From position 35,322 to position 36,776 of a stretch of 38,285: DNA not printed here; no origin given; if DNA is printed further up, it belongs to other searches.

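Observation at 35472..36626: Circularly permuted GTPase fused to a SIS phosphosugar-binding domain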

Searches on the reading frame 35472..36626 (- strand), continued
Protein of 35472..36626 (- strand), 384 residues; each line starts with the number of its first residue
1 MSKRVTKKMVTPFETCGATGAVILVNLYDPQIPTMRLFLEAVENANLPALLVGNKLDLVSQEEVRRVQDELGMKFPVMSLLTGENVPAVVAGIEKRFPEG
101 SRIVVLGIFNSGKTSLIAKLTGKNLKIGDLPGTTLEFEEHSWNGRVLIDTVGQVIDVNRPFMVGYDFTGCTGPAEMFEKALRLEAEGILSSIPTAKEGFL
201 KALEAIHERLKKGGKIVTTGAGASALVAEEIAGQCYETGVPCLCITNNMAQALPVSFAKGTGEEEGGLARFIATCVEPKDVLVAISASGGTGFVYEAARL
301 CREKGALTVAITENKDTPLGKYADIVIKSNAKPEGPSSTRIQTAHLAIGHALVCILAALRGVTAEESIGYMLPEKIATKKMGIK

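Call 45: search_solved_structures(query=A1, max_evalue=1e-8, show_alignments=5)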
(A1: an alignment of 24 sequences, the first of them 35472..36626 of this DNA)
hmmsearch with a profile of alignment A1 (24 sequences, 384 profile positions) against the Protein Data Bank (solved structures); distinct sequences matched with E-value up to 1e-8: 19.
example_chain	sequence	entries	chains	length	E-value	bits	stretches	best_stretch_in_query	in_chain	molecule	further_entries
1x94_A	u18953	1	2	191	2.1e-13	53.3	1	193-354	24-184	putative Phosphoheptose isomerase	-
5lu5_A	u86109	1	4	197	2.3e-13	53.2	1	196-356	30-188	Phosphoheptose isomerase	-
5lu7_A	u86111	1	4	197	8e-13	51.3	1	196-356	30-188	Phosphoheptose isomerase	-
4lzj_A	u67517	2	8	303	9.5e-13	51.1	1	176-341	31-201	N-acetylmuramic acid 6-phosphate etherase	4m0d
1nri_A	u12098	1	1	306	1.1e-12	51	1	176-341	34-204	Hypothetical protein HI0754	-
5lu6_A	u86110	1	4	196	1.7e-12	50.3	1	196-356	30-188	Phosphoheptose isomerase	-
2xbl_A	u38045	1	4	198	1.9e-12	50.1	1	196-356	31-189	PHOSPHOHEPTOSE ISOMERASE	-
2x3y_A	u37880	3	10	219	2e-12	50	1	185-356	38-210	PHOSPHOHEPTOSE ISOMERASE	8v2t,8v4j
2i22_A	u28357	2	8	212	2.4e-12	49.8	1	175-355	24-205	Phosphoheptose isomerase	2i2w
4s12_A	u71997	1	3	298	2.5e-12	49.7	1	175-342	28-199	N-acetylmuramic acid 6-phosphate etherase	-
1tk9_A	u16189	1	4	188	9.3e-12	47.9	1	183-355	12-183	Phosphoheptose isomerase 1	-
5ltz_A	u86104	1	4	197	1.7e-11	46.9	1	196-356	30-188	Phosphoheptose isomerase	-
3etn_A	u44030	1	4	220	4.1e-10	42.4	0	174-246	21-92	putative phosphosugar isomerase involved in capsule formation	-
5i01_A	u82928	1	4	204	1.2e-09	40.9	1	185-353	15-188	Phosphoheptose isomerase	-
1xzp_A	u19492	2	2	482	2.5e-09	39.9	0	24-125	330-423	Probable tRNA modification GTPase trmE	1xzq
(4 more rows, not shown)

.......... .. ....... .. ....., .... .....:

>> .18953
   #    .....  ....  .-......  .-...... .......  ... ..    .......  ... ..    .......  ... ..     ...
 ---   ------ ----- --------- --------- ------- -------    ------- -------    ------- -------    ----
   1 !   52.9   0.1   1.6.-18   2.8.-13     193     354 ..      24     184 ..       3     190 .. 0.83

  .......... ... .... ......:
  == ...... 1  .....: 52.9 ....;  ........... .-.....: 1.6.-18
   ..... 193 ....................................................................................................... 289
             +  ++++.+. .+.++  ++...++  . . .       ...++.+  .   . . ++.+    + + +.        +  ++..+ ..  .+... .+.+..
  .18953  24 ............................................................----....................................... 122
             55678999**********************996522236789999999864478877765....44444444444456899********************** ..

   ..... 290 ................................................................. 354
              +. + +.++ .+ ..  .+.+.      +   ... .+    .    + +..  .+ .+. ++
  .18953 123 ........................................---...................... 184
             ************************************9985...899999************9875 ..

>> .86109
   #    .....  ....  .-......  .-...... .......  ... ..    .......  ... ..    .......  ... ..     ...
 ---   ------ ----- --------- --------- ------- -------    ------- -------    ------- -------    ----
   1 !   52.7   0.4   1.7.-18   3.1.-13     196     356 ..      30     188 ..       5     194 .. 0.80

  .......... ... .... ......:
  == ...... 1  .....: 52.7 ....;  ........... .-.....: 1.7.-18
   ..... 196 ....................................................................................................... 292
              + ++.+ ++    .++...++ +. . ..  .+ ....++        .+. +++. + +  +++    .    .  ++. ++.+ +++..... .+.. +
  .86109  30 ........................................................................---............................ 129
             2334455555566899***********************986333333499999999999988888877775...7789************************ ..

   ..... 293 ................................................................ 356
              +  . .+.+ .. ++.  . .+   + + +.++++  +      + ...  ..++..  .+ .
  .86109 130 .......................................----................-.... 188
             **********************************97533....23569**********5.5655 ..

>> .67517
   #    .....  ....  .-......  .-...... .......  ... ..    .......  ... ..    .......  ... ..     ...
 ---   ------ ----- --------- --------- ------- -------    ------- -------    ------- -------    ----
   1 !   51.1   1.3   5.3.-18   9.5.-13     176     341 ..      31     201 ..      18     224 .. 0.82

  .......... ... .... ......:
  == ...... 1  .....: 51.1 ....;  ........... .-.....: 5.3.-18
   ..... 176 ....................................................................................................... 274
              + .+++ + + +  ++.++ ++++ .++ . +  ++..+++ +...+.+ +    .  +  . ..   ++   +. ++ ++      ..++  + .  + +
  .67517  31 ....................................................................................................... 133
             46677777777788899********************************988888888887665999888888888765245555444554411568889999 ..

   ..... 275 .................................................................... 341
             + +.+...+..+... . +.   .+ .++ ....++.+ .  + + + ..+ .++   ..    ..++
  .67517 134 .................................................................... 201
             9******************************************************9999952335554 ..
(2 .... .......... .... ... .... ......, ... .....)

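Call 51: search_protein_families(library=phrogs, proteins=[L061:339-824:+, L061:808-1866:+, L061:2718-3764:+, L061:4034-4435:+, L061:4425-4823:+, L061:4832-5989:+, L061:9236-10285:+, L061:10282-11367:+, L061:12811-14310:+, window:35472-36626:-], max_evalue=0.001)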
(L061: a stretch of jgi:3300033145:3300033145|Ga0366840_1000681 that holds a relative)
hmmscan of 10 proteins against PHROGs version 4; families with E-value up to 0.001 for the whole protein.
L061:339-824:+ (161 aa): 0 families

L061:808-1866:+ (352 aa): 0 families

L061:2718-3764:+ (348 aa): 0 families

L061:4034-4435:+ (133 aa): 0 families

L061:4425-4823:+ (132 aa): 0 families

L061:4832-5989:+ (385 aa): 0 families

L061:9236-10285:+ (349 aa): 1 family
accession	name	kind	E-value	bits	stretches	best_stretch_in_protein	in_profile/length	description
phrog_799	-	other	2.1e-05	24.9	1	151-206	270-324/458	DNA methyltransferase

L061:10282-11367:+ (361 aa): 15 families
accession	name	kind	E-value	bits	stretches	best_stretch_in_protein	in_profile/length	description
phrog_2598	-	unknown function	5e-19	69.6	1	7-157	31-182/352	-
phrog_1583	-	unknown function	1.1e-18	68.2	1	14-152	18-171/417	-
phrog_1035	-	DNA, RNA and nucleotide metabolism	4e-09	37.7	1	297-360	141-212/271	endonuclease VII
phrog_338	-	DNA, RNA and nucleotide metabolism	5.6e-09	36.8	1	290-361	184-262/340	HNH endonuclease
phrog_26759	-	unknown function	2.1e-08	33.9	1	30-92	21-85/593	-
phrog_589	-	DNA, RNA and nucleotide metabolism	8.3e-07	29.9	1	304-361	81-141/179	HNH endonuclease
phrog_333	-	DNA, RNA and nucleotide metabolism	1.8e-06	29.1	1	299-361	20-81/138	HNH endonuclease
phrog_144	-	DNA, RNA and nucleotide metabolism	4e-06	27.6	1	306-360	76-134/175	HNH endonuclease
phrog_2118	-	DNA, RNA and nucleotide metabolism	6.9e-06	26.8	1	297-361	160-224/301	HNH endonuclease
phrog_1271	-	DNA, RNA and nucleotide metabolism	1.5e-05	25.5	1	300-360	252-317/361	HNH endonuclease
phrog_6050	-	DNA, RNA and nucleotide metabolism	2.5e-05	24.3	1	300-360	297-359/402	HNH endonuclease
phrog_7785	-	DNA, RNA and nucleotide metabolism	0.00014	22.8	1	275-359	32-112/147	HNH endonuclease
phrog_2214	-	DNA, RNA and nucleotide metabolism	0.00031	21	1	302-360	182-238/429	HNH endonuclease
phrog_11604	-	DNA, RNA and nucleotide metabolism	0.00032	21.3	1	294-359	56-128/160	HNH endonuclease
phrog_5718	-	DNA, RNA and nucleotide metabolism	0.00066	19.8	1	285-359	99-174/394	HNH endonuclease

L061:12811-14310:+ (499 aa): 0 families

window:35472-36626:- (384 aa): 4 families
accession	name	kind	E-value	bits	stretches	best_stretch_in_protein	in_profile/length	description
phrog_9758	-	unknown function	3.5e-11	43.9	1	276-337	171-231/273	-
phrog_14703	-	unknown function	7e-08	33.5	1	201-355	32-185/192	-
phrog_31898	-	unknown function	1.1e-06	29.6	1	198-366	37-188/330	-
phrog_13807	-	unknown function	4.1e-06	26.4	1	269-370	332-434/609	-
